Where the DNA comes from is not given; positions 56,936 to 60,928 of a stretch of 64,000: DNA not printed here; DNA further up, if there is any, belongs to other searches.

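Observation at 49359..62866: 13-kb seven-gene operon: one giant binding protein, two permease pairs, a propeller-Yip1 fusion and a 1231-aa secreted protein, with no ATPase and no regulator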

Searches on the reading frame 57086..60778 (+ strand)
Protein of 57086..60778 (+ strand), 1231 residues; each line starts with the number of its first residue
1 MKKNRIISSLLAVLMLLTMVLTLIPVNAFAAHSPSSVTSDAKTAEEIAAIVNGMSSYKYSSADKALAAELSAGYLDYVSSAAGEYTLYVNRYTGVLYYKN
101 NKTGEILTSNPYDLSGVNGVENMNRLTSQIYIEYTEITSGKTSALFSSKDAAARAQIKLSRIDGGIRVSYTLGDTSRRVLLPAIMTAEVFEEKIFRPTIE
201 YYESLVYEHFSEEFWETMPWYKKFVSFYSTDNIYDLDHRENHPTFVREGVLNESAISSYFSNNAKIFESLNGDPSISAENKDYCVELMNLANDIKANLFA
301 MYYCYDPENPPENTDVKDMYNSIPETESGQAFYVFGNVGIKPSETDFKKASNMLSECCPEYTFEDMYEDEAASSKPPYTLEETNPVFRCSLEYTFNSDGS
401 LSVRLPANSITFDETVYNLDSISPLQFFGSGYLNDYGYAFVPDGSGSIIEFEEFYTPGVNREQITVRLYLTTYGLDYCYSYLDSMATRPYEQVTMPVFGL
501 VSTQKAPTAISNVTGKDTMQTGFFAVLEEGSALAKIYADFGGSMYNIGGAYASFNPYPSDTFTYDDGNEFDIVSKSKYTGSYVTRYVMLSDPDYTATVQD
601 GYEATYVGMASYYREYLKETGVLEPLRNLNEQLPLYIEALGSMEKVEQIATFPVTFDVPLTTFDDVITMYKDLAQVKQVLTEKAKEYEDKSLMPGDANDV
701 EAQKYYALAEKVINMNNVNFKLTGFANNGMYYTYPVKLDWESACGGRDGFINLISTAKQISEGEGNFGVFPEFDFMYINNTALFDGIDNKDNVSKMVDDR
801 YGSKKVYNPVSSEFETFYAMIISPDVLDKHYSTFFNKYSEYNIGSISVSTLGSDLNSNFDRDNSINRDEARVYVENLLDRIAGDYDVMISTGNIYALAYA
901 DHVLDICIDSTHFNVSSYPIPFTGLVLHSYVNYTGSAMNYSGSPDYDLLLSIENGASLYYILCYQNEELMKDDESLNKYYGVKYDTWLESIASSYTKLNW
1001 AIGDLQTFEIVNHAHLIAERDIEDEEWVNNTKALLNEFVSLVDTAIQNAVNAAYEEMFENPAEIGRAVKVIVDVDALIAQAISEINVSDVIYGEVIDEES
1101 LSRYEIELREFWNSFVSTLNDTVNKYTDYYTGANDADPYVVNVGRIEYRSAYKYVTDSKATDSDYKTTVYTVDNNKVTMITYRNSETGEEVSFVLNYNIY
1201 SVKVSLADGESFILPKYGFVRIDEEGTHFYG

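Call 3: search_protein_families(library=pfam, proteins=[window:57086-60778:+], max_evalue=0.01)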
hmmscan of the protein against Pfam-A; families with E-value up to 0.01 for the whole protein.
window:57086-60778:+ (1231 aa): 1 family
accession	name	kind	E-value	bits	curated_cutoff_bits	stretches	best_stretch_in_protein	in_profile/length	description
PF18952.6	DUF5696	-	7e-112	375.4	25.6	2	714-1016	280-576/612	Family of unknown function (DUF5696)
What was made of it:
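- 57086..60781 (+): g5: secreted or anchored 1231-aa DUF5696 protein, a remote GH129-superfamily homologue. Compared with the roughly 850-aa forms elsewhere it has an about 100-residue insertion in the N-terminal region, a coiled-coil insertion and an insertion of about 150 residues near the C-terminus. DUF5696 at 7e-112 (call 3).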

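Call 4: search_protein_families(library=ncbifam, proteins=[window:57086-60778:+], max_evalue=0.01)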
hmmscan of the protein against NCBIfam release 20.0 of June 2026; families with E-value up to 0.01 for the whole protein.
window:57086-60778:+ (1231 aa): 0 families

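Call 11: search_solved_structures(query=window:57086-60778:+, max_evalue=1)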
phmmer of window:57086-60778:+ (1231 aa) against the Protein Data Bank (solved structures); distinct sequences matched with E-value up to 1: 0.

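Call 13: find_homologous_proteins(query=window:57086-60778:+, max_evalue=0.00001)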
Query window:57086-60778:+ (1231 aa): 510 proteins with E <= 0.00001 among 8000 candidates; the best 120 are listed.
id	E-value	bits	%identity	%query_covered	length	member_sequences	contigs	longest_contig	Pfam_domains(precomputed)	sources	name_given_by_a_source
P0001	0.0e+0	2583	94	99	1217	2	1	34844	PF18952.7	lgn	-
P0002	0.0e+0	2110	77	100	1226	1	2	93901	PF18952.7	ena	-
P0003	0.0e+0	2049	75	99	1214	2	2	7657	PF18952.7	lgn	-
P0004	0.0e+0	1726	62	100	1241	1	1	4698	PF18952.7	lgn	-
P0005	0.0e+0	1162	50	98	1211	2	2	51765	PF18952.7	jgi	-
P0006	0.0e+0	1159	49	99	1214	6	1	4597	PF18952.7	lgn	-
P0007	0.0e+0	1105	48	100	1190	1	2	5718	PF18952.7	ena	-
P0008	0.0e+0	1101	48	99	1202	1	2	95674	PF18952.7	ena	-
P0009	0.0e+0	1096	47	100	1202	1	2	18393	PF18952.7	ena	-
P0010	0.0e+0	1076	46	99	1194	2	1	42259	PF18952.7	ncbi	-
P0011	0.0e+0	1070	47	99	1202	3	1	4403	PF18952.7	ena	-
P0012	0.0e+0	1069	46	100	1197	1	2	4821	PF18952.7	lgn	-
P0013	0.0e+0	1068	48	99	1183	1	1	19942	PF18952.7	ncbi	-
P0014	0.0e+0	1065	45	100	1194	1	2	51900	PF18952.7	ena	-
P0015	0.0e+0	1065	48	99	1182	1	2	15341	PF18952.7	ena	-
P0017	0.0e+0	1060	46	99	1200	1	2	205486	PF18952.7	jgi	-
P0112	6.5e-283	960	44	99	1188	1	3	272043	PF18952.7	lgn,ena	-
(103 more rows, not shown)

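Call 14: find_encoding_contigs(protein=P0017, flank=10000, max_places=2)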
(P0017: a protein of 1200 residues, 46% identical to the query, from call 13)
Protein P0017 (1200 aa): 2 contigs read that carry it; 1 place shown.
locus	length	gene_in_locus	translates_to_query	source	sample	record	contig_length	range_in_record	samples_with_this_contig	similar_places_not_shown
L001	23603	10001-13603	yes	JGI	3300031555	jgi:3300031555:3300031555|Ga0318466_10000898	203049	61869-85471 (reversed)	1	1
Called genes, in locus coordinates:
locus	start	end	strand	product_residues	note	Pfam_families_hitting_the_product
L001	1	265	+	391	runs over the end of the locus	PF00155:Aminotran_1_2 (faint), PF00266:Aminotran_5, PF01212:Beta_elim_lyase, PF01053:Cys_Met_Meta_PP (weak), PF01041:DegT_DnrJ_EryC1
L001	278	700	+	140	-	PF01592:NifU_N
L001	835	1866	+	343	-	PF03054:tRNA_Me_trans, PF20259:tRNA_Me_trans_M, PF20258:tRNA_Me_trans_C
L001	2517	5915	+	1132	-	-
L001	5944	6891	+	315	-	PF00528:BPD_transp_1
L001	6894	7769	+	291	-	PF00528:BPD_transp_1 (weak)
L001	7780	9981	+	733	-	PF04893:Yip1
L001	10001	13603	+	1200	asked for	PF18952:DUF5696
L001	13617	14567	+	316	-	PF00528:BPD_transp_1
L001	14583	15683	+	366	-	PF00528:BPD_transp_1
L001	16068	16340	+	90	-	-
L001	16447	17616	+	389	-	PF13433:Peripla_BP_5 (weak), PF13458:Peripla_BP_6, PF01094:ANF_receptor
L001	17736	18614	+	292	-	PF02653:BPD_transp_2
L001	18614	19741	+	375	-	PF02653:BPD_transp_2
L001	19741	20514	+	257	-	PF00005:ABC_tran, PF13304:AAA_21 (faint), PF12399:BCA_ABC_TP_C (weak)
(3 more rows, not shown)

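Call 15: find_encoding_contigs(protein=P0112, flank=10000, max_places=2)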
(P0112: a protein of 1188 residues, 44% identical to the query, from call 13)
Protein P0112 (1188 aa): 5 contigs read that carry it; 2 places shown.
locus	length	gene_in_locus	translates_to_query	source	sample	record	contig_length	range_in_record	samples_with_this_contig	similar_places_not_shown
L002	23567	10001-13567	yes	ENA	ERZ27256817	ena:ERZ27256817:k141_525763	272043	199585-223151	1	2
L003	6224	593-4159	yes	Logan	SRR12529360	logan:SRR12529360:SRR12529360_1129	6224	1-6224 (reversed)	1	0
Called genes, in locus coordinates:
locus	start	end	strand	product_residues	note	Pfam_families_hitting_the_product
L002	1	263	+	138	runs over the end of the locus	PF01592:NifU_N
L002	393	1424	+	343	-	PF03054:tRNA_Me_trans, PF20259:tRNA_Me_trans_M, PF20258:tRNA_Me_trans_C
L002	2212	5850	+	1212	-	-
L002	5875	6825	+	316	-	PF00528:BPD_transp_1 (weak)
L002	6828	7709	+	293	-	PF00528:BPD_transp_1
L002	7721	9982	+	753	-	PF04893:Yip1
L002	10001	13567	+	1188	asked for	PF18952:DUF5696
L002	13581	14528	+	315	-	PF00528:BPD_transp_1 (weak)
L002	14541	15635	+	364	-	PF00528:BPD_transp_1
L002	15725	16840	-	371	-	PF02653:BPD_transp_2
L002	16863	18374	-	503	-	PF00005:ABC_tran, PF13304:AAA_21 (faint), PF00005:ABC_tran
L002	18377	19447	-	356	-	PF13407:Peripla_BP_4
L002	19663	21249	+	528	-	PF00890:FAD_binding_2 (faint), PF01266:DAO (faint), PF03486:HI0933_like (weak), PF07992:Pyr_redox_2 (faint), PF21688:FAD-depend_C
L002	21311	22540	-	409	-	PF02073:Peptidase_M29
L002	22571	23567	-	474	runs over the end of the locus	PF01546:Peptidase_M20, PF07687:M20_dimer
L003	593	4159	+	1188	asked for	PF18952:DUF5696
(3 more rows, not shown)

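Call 16: find_encoding_contigs(protein=P0002, flank=10000, max_places=2)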
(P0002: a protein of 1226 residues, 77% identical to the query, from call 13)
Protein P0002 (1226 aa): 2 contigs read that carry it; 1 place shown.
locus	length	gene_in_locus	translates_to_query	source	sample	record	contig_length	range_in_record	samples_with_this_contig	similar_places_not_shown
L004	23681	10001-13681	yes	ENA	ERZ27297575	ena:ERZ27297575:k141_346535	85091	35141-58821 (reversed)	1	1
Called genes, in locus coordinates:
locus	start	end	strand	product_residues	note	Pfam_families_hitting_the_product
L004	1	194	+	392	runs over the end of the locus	PF00266:Aminotran_5, PF01041:DegT_DnrJ_EryC1 (weak)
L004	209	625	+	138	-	PF01592:NifU_N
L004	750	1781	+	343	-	PF03054:tRNA_Me_trans, PF20259:tRNA_Me_trans_M, PF20258:tRNA_Me_trans_C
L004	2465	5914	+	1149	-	PF13416:SBP_bac_8, PF01547:SBP_bac_1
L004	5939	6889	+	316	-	PF00528:BPD_transp_1 (weak)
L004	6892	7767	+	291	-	PF00528:BPD_transp_1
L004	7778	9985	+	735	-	PF04893:Yip1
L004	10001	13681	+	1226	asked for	PF18952:DUF5696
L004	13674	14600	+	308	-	PF00528:BPD_transp_1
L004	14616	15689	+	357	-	PF00528:BPD_transp_1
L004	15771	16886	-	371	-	PF02653:BPD_transp_2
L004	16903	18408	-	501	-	PF00005:ABC_tran, PF13304:AAA_21 (faint), PF00005:ABC_tran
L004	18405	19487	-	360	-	PF13377:Peripla_BP_3 (faint), PF13407:Peripla_BP_4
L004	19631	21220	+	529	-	PF00890:FAD_binding_2 (faint), PF01266:DAO (faint), PF21688:FAD-depend_C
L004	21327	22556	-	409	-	PF02073:Peptidase_M29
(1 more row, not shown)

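Call 20: find_related_loci(query=A1, collection=genome_contigs, flank=10000)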
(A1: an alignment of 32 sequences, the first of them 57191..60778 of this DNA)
Query A1 (1196 aa) in genome_contigs; peptide patterns used: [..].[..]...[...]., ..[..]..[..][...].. (x = any residue, [..] = any of these).
283 stretches matched a pattern; 169 encode a relative of the query (tblastn E <= 1e-3); the best 80 are kept; 80 distinct loci.
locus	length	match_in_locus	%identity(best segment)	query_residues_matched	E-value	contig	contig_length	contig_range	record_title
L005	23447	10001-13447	46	1-1184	0e+0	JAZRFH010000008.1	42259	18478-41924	MAG: Eubacteriales bacterium isolate T1900045495_YK20190189.MAGScoT_cleanbin_000013 SGB_7431_k141_466947, whole genome s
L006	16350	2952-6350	47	8-1188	0e+0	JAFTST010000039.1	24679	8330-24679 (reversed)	MAG: Clostridia bacterium isolate RGIG4116 Roe_deer_Cecum.Co__c1613580, whole genome shotgun sequence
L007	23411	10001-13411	45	3-1188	0e+0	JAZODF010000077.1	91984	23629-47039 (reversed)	MAG: Eubacteriales bacterium isolate T1900044752_TS20190418.MAGScoT_cleanbin_000046 SGB_2247_k141_246566, whole genome s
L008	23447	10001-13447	45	3-1196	0e+0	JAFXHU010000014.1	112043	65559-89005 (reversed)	MAG: Clostridia bacterium isolate RGIG6427 Sheep_Rectum.Co__c1886255, whole genome shotgun sequence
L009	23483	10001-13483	45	10-1187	0e+0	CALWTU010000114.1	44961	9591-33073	MAG: uncultured Clostridia bacterium isolate E19__bin295 genome assembly, contig: E19__k127_2245959, whole genome shotgu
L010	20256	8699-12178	45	3-1193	0e+0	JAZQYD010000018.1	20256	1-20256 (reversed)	MAG: Eubacteriales bacterium isolate T1900045161_TC20190155.MAGScoT_cleanbin_000025 SGB_5062_k141_1874777, whole genome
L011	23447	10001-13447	46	1-1193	0e+0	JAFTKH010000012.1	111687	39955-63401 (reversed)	MAG: Clostridia bacterium isolate RGIG3896 Roe_deer_Cecum-2__c37749, whole genome shotgun sequence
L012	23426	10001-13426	46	1-1187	0e+0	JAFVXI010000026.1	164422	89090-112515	MAG: Clostridia bacterium isolate RGIG5480 Sheep_Colon.Co__c2802047, whole genome shotgun sequence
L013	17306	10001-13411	45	1-1184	0e+0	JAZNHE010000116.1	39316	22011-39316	MAG: Eubacteriales bacterium isolate T1900044696_TS20190162.MAGScoT_cleanbin_000025 SGB_1778_k141_242290, whole genome s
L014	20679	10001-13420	44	1-1188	0e+0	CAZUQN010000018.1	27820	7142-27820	MAG TPA_asm: uncultured Ruminococcus sp. isolate SRP315200_co1_883 genome assembly, contig: NODE_2650_length_27820_cov_1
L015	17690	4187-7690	44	8-1188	0e+0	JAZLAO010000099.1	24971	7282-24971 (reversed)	MAG: Eubacteriales bacterium isolate T1900045075_TC20190069.MAGScoT_cleanbin_000015 SGB_4632_k141_2051516, whole genome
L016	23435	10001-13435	43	1-1188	0e+0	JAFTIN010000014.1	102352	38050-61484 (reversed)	MAG: Clostridia bacterium isolate RGIG3850 Roe_deer_Cecum-1__c2263, whole genome shotgun sequence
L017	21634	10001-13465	43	11-1188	0e+0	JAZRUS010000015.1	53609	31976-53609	MAG: Eubacteriales bacterium isolate T1900045336_YK20190025.MAGScoT_cleanbin_000039 SGB_6606_k141_840605, whole genome s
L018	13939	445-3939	43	9-1190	0e+0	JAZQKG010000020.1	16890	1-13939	MAG: Eubacteriales bacterium isolate T1900044615_TS20190081.MAGScoT_cleanbin_000038 SGB_840_k141_440528, whole genome sh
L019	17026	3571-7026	44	1-1188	0e+0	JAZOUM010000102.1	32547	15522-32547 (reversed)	MAG: Eubacteriales bacterium isolate T1900045532_YK20190226.MAGScoT_cleanbin_000047 SGB_7737_k141_333291, whole genome s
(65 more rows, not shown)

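Call 38: predict_structure(alignment_id=A1)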
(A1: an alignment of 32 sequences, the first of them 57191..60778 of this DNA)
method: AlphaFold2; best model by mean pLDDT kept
length: 1196 residues; sequences in the alignment: 32
mean_pLDDT: 73.4   pTM: 0.44
mean pLDDT of the five models: 73.4, 73.1, 72.6, 69.1, 67.4
residues with pLDDT >= 90: 187; 70-90: 636; 50-70: 173; < 50: 200
segments of 3 or more residues with pLDDT < 50: 1-4, 439-459, 527-529, 537-542, 591-594, 596-623, 692-705, 742-752, 758-785, 815-833, 855-884, 894-905, 932-947
pLDDT, mean of each block of 10 residues (from residue 1): 55 84 89 90 91 93 93 91 87 92 82 90 90 90 81 91 92 88 83 88 89 86 92 87 84 91 89 75 82 87 78 85 82 80 70 93 90 82 87 91 72 76 71 62 36 39 87 89 90 67 86 87 51 48 68 90 83 77 66 44 35 26 62 84 87 75 80 81 67 41 50 80 80 71 44 50 41 43 49 67 71 47 39 53 66 44 27 25 46 45 51 70 58 45 49 75 78 73 81 84 89 86 76 87 87 79 82 88 90 80 84 70 75 78 82 86 85 82 86 75
secondary structure, 60 per line:
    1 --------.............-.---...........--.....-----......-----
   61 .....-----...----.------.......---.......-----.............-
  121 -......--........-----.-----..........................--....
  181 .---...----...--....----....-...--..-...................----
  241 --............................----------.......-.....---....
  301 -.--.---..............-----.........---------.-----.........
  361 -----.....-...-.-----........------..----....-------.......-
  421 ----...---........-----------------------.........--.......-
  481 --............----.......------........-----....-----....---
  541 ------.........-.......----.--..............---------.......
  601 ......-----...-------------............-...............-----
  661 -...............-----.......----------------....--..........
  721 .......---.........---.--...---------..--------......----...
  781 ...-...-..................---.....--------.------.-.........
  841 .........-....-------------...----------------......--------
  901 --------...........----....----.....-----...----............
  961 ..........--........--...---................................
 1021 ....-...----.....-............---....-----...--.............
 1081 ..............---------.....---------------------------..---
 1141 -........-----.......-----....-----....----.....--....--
elements in order (helices of 4 or more, strands of 3 or more residues): H9-21 H27-37 E40-44 E50-55 E61-65 E71-73 H85-91 E95-101 E107-111 H112-119 E122-127 E130-137 E149-151 H152-174 H177-181 E197-200 E205-208 E210-212 H218-236 H243-266 E267-270 H281-287 H289-293 E297-300 H309-322 H328-336 E352-360 E366-370 E382-389 E402-405 E413-415 H416-419 E431-438 E462-470 H473-479 E483-494 E499-505 E512-519 E525-528 E534-537 E547-555 H557-563 H571-584 H594-606 H628-639 H641-655 H662-676 E682-688 H705-708 H711-727 E731-739 E768-773 E778-783 E785-787 H789-806 E810-814 H832-849 E851-854 E887-892 H909-919 E924-927 H932-936 H949-970 E973-980 E983-985 H989-1024 E1033-1037 H1039-1050 H1054-1057 H1068-1094 E1104-1108 E1142-1149 E1155-1161 E1167-1170 E1176-1179 E1184-1188 E1191-1194
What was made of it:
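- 57086..60781 (+): AlphaFold2 model, pLDDT 73 (call 38).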
